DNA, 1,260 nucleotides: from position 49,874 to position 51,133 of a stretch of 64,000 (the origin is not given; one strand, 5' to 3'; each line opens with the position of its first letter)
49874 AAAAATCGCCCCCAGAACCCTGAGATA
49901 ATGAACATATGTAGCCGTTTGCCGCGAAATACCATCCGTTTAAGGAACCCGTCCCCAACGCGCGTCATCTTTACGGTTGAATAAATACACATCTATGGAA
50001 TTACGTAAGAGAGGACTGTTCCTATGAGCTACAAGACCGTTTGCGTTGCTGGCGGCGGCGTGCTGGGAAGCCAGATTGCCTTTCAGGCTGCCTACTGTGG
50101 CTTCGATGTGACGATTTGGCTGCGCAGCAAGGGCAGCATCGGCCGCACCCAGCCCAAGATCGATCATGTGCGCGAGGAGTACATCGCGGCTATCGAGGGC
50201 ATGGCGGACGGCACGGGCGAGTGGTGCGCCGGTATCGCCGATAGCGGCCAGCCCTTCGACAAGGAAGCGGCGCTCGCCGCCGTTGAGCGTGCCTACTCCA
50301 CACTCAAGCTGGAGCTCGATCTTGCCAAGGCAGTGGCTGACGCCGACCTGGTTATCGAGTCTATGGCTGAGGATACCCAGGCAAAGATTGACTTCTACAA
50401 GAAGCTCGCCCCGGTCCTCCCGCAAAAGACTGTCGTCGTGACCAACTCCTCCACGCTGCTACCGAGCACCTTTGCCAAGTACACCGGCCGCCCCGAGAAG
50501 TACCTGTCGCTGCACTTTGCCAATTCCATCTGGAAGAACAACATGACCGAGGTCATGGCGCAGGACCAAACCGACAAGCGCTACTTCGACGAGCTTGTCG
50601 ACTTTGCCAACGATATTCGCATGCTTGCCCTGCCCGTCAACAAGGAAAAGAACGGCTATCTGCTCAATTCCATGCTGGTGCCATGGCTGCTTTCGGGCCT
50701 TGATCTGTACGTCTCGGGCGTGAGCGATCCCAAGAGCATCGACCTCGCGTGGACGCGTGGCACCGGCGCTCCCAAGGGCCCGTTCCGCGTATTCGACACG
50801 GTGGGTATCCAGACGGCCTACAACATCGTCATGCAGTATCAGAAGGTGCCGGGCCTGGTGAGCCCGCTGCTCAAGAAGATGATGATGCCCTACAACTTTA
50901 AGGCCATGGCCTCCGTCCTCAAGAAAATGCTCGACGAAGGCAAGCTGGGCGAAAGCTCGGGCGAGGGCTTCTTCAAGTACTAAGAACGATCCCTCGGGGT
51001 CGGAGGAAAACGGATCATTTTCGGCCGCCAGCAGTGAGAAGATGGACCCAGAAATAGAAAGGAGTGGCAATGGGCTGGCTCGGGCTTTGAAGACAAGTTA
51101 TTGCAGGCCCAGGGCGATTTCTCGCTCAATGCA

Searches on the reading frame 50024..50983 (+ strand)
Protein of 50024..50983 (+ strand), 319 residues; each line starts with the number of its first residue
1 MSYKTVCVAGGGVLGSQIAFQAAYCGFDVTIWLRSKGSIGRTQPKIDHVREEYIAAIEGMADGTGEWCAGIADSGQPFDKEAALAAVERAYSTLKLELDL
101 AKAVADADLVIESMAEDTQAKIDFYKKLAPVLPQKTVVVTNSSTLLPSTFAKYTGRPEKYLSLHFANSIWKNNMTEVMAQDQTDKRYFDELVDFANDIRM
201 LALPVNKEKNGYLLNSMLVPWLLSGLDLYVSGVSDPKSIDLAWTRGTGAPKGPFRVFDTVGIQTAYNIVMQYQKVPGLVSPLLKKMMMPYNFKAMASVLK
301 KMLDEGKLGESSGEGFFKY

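Call 10: search_protein_families(library=pfam, max_evalue=0.01, proteins=[window:50024-50983:+])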
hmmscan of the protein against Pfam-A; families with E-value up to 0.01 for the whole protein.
window:50024-50983:+ (319 aa): 3 families
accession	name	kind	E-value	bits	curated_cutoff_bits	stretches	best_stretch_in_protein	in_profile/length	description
PF02737.24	3HCDH_N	-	6.8e-31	108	22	1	5-205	1-177/180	3-hydroxyacyl-CoA dehydrogenase, NAD binding domain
PF00725.27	3HCDH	-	2.9e-17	63.4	22.1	1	211-319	1-97/97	3-hydroxyacyl-CoA dehydrogenase, C-terminal domain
PF01210.29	NAD_Gly3P_dh_N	-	0.002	18.5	23.1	0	6-39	2-35/158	NAD-dependent glycerol-3-phosphate dehydrogenase N-terminus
